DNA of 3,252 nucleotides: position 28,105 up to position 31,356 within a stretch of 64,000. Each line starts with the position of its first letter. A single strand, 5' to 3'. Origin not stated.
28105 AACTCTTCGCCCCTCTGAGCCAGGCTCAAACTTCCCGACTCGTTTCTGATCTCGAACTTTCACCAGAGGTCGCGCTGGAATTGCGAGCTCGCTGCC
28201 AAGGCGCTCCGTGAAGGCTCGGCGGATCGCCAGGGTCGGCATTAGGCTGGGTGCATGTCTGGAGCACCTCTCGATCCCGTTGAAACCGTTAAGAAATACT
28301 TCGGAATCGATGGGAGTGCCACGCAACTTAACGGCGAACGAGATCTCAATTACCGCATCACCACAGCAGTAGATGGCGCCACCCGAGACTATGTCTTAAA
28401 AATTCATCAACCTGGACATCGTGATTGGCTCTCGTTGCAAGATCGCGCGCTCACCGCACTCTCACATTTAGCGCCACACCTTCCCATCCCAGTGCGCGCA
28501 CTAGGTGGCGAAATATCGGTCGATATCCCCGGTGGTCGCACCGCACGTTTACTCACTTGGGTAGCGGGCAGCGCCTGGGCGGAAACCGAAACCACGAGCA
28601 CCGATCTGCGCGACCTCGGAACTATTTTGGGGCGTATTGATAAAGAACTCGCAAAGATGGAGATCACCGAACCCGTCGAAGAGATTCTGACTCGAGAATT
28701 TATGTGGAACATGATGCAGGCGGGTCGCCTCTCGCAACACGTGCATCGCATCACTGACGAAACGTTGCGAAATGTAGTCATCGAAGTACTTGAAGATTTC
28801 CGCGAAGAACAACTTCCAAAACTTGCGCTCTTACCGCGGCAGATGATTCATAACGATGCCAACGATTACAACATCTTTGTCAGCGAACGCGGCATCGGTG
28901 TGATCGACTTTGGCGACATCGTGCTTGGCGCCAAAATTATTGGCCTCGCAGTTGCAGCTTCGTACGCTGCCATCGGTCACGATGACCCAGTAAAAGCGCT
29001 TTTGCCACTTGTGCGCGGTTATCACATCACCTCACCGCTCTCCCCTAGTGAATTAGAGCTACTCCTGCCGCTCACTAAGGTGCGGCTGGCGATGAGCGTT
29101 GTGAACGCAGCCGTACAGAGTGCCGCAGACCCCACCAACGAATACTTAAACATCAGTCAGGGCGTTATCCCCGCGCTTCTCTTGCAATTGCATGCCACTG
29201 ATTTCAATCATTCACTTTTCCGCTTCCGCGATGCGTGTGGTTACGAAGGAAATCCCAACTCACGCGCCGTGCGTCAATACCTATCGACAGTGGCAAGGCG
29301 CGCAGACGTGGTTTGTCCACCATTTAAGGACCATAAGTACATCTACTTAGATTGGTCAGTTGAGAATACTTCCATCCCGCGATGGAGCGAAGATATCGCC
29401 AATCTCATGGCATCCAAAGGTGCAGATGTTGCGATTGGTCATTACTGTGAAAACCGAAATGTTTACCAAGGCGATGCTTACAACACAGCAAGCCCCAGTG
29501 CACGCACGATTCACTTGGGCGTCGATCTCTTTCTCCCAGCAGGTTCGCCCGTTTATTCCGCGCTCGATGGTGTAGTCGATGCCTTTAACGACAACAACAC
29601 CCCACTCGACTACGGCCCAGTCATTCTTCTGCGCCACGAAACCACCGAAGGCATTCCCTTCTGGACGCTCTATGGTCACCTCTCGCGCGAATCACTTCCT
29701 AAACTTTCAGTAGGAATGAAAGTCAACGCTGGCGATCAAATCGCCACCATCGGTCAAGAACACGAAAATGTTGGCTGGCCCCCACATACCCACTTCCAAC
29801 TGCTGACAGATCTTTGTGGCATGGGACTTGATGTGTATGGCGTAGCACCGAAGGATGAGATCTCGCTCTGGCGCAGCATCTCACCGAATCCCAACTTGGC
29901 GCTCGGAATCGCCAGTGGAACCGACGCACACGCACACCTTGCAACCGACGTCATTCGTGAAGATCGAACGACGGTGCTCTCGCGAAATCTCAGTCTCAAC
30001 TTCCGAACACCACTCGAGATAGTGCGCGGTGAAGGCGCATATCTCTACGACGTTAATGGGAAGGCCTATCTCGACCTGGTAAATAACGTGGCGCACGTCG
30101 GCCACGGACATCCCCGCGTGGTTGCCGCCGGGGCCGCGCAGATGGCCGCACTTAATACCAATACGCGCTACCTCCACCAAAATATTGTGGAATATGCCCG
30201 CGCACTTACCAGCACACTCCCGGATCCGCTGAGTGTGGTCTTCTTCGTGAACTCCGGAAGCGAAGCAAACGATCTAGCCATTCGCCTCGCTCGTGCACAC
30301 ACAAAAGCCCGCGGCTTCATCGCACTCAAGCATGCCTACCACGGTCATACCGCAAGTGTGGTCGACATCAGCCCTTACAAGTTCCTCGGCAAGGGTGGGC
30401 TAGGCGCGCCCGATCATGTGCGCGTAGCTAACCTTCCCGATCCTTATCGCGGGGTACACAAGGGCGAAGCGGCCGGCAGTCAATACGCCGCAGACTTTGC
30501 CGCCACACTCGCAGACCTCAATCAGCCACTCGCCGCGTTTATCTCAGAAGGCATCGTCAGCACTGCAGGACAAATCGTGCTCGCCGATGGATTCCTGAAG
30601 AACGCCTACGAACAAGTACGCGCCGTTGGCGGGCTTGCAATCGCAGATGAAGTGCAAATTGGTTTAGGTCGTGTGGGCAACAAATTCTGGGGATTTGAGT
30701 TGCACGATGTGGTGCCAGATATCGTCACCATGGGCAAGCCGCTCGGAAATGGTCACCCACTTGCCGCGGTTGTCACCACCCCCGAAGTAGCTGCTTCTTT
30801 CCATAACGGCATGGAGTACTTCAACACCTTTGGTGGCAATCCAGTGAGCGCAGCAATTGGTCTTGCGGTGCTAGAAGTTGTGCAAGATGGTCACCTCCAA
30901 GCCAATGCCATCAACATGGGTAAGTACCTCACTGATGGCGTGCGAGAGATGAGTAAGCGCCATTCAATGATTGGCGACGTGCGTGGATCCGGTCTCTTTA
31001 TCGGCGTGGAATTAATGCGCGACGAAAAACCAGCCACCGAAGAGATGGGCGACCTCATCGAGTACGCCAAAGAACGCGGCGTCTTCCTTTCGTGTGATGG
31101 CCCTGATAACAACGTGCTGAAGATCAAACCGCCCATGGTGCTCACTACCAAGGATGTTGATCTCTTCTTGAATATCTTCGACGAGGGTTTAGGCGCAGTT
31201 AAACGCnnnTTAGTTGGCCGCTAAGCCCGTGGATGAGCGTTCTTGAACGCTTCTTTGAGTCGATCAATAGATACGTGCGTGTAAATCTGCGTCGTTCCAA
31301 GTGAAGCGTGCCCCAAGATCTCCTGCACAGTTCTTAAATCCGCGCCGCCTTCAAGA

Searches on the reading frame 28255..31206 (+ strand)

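Call 46: search_protein_families(library=pfam, proteins=[window:28255-31206:+], max_evalue=0.001)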
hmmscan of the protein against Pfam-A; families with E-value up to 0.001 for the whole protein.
window:28255-31206:+ (984 aa): 3 families
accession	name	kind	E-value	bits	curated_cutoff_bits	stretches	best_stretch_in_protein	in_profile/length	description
PF00202.27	Aminotran_3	-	1.9e-77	261.1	30.5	1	586-976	10-400/403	Aminotransferase class-III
PF01636.29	APH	-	6.9e-19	69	23.2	1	26-257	6-230/239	Phosphotransferase enzyme family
PF01551.29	Peptidase_M23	-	6.8e-16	58.7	28.7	1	419-517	2-88/96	Peptidase family M23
